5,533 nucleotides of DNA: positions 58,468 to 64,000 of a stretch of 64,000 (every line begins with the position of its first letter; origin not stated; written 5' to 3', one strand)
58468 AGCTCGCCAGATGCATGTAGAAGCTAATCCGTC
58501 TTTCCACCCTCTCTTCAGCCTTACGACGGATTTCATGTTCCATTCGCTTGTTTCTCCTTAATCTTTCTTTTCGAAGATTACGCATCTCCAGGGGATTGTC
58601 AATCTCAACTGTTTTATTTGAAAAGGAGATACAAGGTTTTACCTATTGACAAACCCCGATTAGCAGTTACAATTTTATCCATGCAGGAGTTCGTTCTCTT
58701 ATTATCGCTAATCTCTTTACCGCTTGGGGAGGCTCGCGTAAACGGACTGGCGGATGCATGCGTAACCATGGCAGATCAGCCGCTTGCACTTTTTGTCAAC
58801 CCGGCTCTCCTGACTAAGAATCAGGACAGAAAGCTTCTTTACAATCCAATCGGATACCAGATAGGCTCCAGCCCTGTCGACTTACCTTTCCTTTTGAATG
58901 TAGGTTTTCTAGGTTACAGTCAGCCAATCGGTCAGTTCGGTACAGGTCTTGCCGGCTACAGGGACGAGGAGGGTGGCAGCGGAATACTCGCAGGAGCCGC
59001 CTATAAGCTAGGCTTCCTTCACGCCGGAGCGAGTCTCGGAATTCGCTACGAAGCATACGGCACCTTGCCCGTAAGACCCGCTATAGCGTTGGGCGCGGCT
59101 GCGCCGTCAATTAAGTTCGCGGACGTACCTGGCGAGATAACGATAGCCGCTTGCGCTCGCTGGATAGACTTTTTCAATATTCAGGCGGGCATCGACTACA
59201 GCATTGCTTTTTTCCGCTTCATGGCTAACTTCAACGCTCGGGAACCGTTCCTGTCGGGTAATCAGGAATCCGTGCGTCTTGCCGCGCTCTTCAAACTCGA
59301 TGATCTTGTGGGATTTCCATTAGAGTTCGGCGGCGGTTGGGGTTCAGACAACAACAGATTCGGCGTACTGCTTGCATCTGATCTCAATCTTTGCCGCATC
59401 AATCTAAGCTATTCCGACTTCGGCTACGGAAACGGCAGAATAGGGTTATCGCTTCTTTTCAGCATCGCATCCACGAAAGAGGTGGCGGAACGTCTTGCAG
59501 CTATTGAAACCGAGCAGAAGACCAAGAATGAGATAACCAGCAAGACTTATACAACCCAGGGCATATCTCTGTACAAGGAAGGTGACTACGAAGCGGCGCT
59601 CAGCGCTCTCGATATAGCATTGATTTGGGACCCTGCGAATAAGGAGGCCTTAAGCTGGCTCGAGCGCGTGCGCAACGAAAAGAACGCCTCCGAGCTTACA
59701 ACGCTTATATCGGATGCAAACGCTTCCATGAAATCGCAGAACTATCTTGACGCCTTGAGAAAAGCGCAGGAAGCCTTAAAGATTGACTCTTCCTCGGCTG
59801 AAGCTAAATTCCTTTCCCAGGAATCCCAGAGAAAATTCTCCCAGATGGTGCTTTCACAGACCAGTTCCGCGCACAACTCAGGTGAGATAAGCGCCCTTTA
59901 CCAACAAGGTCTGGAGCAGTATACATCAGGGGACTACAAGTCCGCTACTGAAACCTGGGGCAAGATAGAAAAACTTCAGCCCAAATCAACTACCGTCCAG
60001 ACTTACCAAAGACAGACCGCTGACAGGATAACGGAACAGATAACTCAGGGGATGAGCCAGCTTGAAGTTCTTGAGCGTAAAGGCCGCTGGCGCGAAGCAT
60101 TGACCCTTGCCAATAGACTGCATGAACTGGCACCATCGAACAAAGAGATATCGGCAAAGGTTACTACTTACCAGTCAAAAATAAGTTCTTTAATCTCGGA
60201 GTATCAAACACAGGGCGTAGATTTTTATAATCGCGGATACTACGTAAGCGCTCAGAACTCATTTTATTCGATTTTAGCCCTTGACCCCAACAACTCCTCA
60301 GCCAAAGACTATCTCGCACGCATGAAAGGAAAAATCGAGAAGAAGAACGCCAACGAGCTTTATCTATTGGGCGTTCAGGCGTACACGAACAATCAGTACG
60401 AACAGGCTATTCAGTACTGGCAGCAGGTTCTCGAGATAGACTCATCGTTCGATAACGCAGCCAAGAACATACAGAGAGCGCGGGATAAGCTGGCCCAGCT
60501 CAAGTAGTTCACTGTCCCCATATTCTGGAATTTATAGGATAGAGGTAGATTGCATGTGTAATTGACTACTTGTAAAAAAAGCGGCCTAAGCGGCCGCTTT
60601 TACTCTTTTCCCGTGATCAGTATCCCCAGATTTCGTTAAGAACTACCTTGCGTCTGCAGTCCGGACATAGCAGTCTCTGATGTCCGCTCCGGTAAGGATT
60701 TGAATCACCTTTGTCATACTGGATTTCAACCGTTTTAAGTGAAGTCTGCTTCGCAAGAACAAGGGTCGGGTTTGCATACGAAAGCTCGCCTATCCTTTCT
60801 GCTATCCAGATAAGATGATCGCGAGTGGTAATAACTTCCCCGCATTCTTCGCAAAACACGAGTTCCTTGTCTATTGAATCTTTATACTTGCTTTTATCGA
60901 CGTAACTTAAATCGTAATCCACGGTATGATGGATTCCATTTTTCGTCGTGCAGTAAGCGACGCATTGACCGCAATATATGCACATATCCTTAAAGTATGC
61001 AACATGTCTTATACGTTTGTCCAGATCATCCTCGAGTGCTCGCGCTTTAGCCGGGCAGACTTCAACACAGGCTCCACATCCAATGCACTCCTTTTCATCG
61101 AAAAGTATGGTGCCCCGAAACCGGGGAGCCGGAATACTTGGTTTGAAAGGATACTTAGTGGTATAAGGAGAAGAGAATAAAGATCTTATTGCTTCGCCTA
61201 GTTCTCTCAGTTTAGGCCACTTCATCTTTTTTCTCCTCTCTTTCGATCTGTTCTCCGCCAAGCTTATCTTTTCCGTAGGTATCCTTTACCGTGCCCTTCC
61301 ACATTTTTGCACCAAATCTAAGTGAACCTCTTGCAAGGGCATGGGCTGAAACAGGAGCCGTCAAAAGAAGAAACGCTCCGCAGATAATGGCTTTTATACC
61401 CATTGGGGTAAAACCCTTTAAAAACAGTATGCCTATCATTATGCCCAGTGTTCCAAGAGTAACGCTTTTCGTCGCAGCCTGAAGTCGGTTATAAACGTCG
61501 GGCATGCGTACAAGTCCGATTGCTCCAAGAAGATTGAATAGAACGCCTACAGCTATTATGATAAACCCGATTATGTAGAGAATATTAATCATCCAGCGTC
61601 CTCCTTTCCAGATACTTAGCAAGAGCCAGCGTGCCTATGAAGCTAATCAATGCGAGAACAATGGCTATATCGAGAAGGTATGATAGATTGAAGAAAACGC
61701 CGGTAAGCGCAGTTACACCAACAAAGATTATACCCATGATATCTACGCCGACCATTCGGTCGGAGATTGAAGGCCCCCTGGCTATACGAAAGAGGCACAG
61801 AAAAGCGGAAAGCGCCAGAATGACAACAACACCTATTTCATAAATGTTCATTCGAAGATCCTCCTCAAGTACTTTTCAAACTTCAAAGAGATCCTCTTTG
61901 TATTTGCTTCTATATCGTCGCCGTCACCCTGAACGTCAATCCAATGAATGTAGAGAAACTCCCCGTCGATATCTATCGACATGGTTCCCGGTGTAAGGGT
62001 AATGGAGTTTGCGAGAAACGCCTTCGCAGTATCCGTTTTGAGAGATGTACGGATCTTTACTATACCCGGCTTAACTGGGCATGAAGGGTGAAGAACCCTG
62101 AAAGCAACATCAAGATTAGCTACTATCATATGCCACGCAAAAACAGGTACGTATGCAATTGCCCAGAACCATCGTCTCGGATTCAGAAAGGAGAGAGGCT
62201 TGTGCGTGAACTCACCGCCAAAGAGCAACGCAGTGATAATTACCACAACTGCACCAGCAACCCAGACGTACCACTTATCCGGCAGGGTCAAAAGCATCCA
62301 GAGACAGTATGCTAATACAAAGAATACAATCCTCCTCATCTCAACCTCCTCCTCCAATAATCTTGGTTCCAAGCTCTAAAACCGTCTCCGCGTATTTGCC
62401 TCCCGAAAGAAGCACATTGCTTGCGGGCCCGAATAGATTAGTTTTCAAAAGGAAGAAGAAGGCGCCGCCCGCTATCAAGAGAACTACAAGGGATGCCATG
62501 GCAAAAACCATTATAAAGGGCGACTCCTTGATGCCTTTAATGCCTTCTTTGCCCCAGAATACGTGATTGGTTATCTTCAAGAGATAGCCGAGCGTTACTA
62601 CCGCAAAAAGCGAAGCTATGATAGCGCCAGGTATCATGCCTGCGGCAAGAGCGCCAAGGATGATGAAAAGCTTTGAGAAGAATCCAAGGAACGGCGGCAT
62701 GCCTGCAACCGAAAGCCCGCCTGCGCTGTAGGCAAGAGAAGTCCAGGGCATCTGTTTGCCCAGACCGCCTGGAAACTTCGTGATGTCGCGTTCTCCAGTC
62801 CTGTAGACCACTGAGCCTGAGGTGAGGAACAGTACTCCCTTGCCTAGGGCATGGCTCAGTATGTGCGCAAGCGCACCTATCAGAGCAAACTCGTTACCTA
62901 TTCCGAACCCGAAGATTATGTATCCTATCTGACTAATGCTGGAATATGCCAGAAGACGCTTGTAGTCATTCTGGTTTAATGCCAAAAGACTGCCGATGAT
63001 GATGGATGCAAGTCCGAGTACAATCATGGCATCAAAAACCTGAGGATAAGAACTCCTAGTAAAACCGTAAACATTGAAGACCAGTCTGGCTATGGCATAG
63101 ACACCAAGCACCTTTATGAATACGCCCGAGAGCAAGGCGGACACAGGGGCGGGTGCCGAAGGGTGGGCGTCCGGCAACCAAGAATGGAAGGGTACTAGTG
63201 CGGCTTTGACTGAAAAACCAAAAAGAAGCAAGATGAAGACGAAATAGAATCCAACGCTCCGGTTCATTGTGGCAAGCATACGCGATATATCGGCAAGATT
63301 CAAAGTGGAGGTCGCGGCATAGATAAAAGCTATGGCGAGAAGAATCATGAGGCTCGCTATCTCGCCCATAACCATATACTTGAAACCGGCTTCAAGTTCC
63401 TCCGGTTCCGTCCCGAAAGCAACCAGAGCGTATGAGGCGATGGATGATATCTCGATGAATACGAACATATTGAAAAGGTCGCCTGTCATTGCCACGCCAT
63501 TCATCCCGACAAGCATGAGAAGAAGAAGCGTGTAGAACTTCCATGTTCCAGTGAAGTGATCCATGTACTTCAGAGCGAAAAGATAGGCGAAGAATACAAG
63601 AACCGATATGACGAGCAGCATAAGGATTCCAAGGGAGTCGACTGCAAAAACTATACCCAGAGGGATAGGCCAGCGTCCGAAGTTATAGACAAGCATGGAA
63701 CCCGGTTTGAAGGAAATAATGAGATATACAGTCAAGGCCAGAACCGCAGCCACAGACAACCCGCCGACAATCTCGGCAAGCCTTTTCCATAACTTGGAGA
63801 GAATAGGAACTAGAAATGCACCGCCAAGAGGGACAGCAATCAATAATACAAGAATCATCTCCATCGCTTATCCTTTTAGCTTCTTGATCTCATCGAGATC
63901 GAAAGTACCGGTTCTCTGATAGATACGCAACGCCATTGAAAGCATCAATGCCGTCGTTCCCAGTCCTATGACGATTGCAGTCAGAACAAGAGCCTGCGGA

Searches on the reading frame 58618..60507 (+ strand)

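Call 60: search_protein_families(library=pfam, proteins=[window:58618-60507:+], max_evalue=0.0001)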
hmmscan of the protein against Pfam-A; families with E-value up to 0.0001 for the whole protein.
window:58618-60507:+ (629 aa): 10 families
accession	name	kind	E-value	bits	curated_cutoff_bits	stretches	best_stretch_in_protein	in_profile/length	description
PF07719.23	TPR_2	-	1.3e-21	75.3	27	0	578-609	1-32/34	Tetratricopeptide repeat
PF00515.34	TPR_1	-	3.1e-14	52.5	27.8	1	578-611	1-34/34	Tetratricopeptide repeat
PF23914.1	TPR_CcmH_CycH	-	1.1e-09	38.7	42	1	558-607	102-150/158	Cytochrome c-type biogenesis protein H TPR domain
PF13432.12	TPR_16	-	7.5e-09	36.3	32.7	0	313-348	2-37/65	Tetratricopeptide repeat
PF14853.12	Fis1_TPR_C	-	1.2e-08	35.5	25.3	0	581-615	4-38/53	Fis1 C-terminal tetratricopeptide repeat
PF13428.12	TPR_14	-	1.3e-08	35.1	23.5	0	482-511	8-37/44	Tetratricopeptide repeat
PF14559.12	TPR_19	-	1.4e-06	28.9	25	0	318-348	1-31/68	Tetratricopeptide repeat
PF13414.12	TPR_11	-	1.2e-05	25.3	26.8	0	590-614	6-30/42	TPR repeat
PF13424.12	TPR_12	-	2.7e-05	24.7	30.1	0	301-331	38-68/77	Tetratricopeptide repeat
PF12895.13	ANAPC3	-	3.5e-05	24.4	27.2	0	573-604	18-49/82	Anaphase-promoting complex, cyclosome, subunit 3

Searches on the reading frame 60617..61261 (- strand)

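Call 61: search_protein_families(library=pfam, proteins=[window:60617-61261:-], max_evalue=0.0001)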
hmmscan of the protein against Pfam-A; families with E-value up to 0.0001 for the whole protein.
window:60617-61261:- (214 aa): 8 families
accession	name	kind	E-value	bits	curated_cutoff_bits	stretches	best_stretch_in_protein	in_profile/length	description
PF00037.32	Fer4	-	9.2e-11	41.5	21.1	1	54-73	3-22/24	4Fe-4S binding domain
PF12838.12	Fer4_7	-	2.9e-10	40.9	27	1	59-107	2-51/52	4Fe-4S dicluster domain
PF13237.11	Fer4_10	-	4.5e-10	39.7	25.5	1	52-104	2-52/53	4Fe-4S dicluster domain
PF13187.11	Fer4_9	-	3e-08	34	27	1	58-107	1-50/52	4Fe-4S dicluster domain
PF14697.11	Fer4_21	-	1.5e-06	28.7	35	0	55-71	37-53/59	4Fe-4S dicluster domain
PF12797.12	Fer4_2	-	1.9e-06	27.9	24.5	1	52-71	3-22/22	4Fe-4S binding domain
PF12837.12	Fer4_6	-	4.6e-06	26.8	25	1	52-73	2-23/24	4Fe-4S binding domain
PF13484.11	Fer4_16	-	5.9e-05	24.2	30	0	58-81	1-25/66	4Fe-4S double cluster binding domain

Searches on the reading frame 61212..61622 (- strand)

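Call 61: search_protein_families(library=pfam, proteins=[window:61212-61622:-], max_evalue=0.0001)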
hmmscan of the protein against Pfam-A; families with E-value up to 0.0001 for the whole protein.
window:61212-61622:- (136 aa): 1 family
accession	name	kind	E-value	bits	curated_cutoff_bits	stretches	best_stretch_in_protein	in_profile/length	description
PF03334.19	PhaG_MnhG_YufB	-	6.8e-24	84.4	23.4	1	23-99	2-78/80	Na+/H+ antiporter subunit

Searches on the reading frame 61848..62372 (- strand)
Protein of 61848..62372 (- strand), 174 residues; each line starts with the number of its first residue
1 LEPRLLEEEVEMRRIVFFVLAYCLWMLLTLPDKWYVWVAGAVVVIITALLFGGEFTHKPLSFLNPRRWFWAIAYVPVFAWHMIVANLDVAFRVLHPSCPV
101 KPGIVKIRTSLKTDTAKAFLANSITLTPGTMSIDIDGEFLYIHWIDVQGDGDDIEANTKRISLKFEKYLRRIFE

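Call 61: search_protein_families(library=pfam, proteins=[window:61848-62372:-], max_evalue=0.0001)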
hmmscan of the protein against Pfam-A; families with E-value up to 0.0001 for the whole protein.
window:61848-62372:- (174 aa): 1 family
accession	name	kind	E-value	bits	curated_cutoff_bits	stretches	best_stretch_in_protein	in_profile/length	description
PF01899.21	MNHE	-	4.8e-40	137.1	27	1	19-172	2-145/145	Na+/H+ ion antiporter subunit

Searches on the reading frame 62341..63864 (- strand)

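Call 60: search_protein_families(library=pfam, proteins=[window:62341-63864:-], max_evalue=0.0001)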
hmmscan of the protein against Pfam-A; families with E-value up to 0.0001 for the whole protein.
window:62341-63864:- (507 aa): 3 families
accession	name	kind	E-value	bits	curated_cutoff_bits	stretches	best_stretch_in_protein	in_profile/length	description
PF00361.26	Proton_antipo_M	-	7.9e-73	245.7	21.5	1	128-421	2-291/294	NADH:quinone oxidoreductase/Mrp antiporter, TM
PF10125.14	NADHdeh_related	-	2e-06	27.8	27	1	120-227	80-182/218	NADH dehydrogenase I, subunit N related protein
PF00662.26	Proton_antipo_N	-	3.3e-06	27.4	24.5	1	69-111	9-51/51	NADH-Ubiquinone oxidoreductase (complex I), chain 5 N-terminus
